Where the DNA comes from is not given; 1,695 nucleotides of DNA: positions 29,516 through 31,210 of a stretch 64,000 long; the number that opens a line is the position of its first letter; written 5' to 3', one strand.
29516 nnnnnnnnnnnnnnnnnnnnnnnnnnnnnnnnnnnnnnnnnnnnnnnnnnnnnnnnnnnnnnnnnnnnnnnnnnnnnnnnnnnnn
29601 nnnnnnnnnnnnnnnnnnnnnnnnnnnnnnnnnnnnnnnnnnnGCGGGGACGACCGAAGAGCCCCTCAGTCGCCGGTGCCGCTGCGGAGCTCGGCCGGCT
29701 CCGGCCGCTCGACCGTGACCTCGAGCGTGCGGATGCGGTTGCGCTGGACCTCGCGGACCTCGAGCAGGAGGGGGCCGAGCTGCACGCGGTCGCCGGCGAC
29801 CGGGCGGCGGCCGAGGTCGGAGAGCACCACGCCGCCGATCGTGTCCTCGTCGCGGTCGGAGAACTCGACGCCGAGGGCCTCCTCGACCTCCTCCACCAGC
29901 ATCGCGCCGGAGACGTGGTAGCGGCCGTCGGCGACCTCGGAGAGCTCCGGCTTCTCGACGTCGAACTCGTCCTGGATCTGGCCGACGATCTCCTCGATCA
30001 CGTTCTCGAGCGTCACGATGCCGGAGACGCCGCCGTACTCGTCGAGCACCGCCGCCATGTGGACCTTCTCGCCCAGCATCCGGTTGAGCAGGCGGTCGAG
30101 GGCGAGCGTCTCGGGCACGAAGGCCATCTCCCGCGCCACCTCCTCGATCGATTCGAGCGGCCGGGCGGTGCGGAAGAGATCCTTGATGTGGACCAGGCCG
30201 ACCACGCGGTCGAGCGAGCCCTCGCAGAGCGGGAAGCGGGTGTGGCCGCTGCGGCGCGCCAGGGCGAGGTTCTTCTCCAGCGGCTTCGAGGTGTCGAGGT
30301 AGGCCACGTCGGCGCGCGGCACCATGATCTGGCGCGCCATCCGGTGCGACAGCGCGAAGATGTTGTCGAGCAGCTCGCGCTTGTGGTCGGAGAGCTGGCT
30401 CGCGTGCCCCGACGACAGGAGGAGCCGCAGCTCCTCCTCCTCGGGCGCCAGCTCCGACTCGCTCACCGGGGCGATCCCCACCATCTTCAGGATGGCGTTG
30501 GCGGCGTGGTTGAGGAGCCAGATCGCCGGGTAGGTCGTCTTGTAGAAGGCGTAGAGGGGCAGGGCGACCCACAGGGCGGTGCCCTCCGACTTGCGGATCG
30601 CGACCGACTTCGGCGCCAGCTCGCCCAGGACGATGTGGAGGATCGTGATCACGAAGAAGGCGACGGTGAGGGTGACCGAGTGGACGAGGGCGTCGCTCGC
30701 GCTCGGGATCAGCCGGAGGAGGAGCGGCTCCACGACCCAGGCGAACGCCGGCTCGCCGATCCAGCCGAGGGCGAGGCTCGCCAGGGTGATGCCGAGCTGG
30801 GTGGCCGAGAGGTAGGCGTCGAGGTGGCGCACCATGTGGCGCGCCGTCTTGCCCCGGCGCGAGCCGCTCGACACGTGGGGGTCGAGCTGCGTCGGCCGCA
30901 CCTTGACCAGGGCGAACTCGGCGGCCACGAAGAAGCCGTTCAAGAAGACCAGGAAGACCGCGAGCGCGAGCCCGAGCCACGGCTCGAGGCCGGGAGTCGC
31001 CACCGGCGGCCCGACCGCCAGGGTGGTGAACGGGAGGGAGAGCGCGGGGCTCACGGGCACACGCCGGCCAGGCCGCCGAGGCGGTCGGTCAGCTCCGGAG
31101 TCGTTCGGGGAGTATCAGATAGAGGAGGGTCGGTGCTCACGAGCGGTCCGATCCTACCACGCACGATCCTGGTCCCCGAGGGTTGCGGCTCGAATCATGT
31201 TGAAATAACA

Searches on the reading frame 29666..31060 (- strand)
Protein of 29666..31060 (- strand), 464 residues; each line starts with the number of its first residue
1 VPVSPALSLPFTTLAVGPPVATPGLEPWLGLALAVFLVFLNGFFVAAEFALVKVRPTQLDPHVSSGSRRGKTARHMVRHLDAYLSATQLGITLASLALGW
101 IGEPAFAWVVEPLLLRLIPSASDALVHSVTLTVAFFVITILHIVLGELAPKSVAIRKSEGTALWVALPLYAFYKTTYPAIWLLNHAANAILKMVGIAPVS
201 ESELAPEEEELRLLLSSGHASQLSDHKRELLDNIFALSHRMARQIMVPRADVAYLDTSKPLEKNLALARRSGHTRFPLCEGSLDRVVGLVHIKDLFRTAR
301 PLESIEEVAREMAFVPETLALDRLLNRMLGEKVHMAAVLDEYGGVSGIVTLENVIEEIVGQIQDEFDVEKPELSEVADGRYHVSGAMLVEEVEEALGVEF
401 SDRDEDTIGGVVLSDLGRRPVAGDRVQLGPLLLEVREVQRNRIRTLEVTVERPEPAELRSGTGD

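Call 55: search_protein_families(library=pfam, proteins=[window:29666-31060:-], max_evalue=0.0001)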
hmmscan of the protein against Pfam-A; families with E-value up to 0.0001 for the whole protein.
window:29666-31060:- (464 aa): 3 families
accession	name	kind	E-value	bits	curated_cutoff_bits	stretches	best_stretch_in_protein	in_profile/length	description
PF01595.25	CNNM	-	4.7e-51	173.5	28.4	1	33-222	2-175/181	Cyclin M transmembrane N-terminal domain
PF03471.22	CorC_HlyC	-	9.4e-20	70.9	27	1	375-450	2-79/81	Transporter associated domain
PF00571.33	CBS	-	1.7e-11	44.7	24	1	309-359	6-56/57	CBS domain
